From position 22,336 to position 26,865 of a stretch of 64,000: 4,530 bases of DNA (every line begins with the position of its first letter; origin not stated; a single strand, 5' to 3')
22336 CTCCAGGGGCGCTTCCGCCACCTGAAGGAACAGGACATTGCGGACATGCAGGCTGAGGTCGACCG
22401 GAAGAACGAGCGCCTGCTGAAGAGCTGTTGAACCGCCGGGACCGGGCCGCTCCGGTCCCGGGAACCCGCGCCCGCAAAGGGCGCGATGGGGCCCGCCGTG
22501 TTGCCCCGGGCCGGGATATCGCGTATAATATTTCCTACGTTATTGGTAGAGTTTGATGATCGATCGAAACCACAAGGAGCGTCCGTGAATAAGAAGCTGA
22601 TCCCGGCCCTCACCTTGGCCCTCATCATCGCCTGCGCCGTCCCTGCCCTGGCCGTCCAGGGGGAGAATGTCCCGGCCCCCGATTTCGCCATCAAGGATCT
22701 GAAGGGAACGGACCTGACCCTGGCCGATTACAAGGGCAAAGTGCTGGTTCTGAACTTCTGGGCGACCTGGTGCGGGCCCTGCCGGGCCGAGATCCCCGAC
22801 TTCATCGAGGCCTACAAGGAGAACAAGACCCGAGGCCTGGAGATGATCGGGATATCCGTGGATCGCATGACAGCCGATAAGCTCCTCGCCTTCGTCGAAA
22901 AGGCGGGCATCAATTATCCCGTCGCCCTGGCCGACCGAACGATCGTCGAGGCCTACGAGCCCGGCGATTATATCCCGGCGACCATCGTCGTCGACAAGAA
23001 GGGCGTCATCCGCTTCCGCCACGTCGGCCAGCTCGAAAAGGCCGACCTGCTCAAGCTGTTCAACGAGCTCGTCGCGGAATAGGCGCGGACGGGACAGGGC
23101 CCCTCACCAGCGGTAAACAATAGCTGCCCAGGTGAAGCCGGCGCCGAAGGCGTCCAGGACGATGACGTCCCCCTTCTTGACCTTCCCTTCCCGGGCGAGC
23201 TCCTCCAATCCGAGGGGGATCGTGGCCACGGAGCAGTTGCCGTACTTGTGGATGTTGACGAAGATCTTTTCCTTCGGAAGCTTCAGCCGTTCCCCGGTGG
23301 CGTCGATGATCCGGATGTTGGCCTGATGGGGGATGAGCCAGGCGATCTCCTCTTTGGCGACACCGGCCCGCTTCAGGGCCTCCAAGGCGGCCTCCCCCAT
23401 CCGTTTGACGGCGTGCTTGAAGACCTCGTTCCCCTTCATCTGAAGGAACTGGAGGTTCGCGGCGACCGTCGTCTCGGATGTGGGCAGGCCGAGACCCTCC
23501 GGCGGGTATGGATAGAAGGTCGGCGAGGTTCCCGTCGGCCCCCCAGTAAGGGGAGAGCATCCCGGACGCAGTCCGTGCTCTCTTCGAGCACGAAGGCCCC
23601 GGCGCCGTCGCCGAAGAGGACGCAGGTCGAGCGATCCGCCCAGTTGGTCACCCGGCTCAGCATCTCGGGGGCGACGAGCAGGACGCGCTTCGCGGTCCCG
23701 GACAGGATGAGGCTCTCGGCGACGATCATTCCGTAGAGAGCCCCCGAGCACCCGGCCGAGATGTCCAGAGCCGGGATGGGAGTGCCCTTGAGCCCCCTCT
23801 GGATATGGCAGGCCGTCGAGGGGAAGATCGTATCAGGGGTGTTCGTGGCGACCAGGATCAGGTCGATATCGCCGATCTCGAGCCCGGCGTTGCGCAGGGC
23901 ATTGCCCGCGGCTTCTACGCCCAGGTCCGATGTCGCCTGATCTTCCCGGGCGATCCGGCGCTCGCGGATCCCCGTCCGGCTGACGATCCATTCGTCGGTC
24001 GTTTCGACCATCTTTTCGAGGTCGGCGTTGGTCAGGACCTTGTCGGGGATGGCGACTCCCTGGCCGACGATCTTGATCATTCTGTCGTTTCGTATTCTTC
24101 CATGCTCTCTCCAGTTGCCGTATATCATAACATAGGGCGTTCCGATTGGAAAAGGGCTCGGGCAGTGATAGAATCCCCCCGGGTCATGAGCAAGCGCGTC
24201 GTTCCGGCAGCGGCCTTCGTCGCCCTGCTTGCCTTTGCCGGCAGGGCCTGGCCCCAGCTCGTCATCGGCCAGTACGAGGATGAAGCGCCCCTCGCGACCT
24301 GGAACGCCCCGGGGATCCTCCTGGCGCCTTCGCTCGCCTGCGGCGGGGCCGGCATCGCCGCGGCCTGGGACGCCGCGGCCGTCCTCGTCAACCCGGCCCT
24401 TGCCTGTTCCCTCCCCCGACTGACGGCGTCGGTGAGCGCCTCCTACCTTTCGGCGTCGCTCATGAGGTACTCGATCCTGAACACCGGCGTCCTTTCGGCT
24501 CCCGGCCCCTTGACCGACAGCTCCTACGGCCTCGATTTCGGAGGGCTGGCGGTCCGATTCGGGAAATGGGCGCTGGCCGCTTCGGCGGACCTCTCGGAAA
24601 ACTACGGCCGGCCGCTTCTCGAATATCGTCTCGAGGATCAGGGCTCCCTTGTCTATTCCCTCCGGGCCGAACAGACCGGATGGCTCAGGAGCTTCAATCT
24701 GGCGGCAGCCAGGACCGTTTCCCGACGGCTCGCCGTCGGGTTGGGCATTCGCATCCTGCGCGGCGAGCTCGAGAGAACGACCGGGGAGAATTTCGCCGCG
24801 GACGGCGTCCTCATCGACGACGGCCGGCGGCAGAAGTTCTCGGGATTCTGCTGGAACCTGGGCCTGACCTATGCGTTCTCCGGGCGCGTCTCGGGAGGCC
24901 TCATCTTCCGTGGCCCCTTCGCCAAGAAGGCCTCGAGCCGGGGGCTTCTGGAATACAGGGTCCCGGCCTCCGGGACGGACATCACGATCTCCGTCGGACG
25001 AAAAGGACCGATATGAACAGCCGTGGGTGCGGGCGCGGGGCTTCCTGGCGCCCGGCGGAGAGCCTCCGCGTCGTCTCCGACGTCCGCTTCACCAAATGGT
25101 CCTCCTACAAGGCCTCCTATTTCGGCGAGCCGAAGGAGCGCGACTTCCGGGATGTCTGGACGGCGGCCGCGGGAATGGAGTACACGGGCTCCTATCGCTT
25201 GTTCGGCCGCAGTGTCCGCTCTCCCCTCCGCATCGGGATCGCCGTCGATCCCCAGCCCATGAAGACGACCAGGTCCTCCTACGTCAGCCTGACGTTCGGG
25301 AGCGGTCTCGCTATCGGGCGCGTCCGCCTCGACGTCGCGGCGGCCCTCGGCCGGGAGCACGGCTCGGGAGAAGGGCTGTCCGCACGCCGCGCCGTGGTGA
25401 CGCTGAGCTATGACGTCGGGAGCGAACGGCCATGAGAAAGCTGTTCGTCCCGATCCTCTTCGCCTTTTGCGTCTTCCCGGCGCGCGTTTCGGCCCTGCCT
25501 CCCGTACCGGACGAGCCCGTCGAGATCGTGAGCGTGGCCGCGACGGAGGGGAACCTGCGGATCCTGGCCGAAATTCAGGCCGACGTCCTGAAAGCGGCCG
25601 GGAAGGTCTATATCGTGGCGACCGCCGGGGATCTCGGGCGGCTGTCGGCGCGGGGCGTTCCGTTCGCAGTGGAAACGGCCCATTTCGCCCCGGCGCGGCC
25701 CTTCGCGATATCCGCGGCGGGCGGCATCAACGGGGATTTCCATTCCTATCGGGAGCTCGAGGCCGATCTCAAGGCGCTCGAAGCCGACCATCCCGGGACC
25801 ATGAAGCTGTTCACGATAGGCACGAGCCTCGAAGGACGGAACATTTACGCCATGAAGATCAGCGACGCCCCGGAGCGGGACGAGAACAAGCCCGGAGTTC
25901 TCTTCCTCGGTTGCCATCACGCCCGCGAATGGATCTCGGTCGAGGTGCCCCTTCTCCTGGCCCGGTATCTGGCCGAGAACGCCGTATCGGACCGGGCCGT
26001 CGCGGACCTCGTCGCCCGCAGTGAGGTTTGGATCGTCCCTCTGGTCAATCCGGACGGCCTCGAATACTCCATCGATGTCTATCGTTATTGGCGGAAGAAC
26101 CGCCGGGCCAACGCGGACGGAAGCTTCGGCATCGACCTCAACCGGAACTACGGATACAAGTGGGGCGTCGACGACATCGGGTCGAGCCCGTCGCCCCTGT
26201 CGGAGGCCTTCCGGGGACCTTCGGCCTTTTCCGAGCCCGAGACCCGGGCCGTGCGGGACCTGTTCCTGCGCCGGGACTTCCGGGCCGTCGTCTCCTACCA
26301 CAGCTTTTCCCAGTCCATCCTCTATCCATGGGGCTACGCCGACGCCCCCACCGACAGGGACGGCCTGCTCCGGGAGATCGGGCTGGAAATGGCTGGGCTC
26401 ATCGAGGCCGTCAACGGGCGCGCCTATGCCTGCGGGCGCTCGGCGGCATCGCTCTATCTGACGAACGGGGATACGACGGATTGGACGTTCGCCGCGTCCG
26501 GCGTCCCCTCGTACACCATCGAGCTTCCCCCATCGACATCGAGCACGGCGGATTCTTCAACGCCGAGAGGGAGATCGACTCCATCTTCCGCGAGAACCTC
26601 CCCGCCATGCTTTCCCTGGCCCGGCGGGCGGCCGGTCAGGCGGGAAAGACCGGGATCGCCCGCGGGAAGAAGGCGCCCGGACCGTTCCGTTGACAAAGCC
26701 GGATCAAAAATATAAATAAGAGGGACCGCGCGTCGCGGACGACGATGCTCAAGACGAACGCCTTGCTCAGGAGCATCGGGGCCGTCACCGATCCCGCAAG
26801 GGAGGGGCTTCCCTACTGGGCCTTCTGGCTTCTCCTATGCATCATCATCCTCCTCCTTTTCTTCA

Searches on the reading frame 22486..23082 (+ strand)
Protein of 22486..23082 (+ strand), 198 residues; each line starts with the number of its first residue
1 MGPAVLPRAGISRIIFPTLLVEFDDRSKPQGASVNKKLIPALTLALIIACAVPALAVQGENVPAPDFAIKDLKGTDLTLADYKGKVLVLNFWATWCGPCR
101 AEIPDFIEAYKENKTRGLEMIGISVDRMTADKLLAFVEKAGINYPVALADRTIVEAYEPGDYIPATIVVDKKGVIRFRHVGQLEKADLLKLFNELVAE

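Call 81: search_protein_families(library=pfam, proteins=[window:22486-23082:+], max_evalue=0.001)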
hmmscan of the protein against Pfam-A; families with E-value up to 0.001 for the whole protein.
window:22486-23082:+ (198 aa): 4 families
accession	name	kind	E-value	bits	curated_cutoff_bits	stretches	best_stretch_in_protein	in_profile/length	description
PF00578.27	AhpC-TSA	-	1.3e-29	103.1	26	1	63-177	4-123/124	AhpC/TSA family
PF08534.16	Redoxin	-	4.7e-25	88.5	26.6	1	62-184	4-137/148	Redoxin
PF13905.12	Thioredoxin_8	-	5.9e-11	43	27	1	84-173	1-92/94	Thioredoxin-like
PF00085.26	Thioredoxin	-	5.2e-07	30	23.5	1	84-127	18-60/103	Thioredoxin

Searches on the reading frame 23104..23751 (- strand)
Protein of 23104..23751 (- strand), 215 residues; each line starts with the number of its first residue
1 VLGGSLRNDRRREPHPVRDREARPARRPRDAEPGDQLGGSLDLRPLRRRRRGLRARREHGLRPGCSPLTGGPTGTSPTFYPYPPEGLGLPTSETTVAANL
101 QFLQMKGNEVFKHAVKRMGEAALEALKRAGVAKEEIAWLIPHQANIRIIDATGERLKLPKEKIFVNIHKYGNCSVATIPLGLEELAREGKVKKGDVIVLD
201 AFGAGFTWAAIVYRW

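Call 81: search_protein_families(library=pfam, proteins=[window:23104-23751:-], max_evalue=0.001)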
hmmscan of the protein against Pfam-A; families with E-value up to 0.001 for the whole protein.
window:23104-23751:- (215 aa): 2 families
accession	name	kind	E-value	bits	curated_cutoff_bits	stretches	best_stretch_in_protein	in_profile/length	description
PF08541.16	ACP_syn_III_C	-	2.2e-35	121.1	26.6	1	126-215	1-90/90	3-Oxoacyl-[acyl-carrier-protein (ACP)] synthase III C terminal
PF02797.21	Chal_sti_synt_C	-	0.00029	21.3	27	1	107-214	31-148/151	Chalcone and stilbene synthases, C-terminal domain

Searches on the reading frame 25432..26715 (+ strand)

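Call 81: search_protein_families(library=pfam, proteins=[window:25432-26715:+], max_evalue=0.001)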
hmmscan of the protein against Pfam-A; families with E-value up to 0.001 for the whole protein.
window:25432-26715:+ (427 aa): 1 family
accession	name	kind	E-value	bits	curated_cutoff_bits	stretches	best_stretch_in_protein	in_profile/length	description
PF00246.29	Peptidase_M14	-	9.8e-73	245.7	21.6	1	110-368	2-264/286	Zinc carboxypeptidase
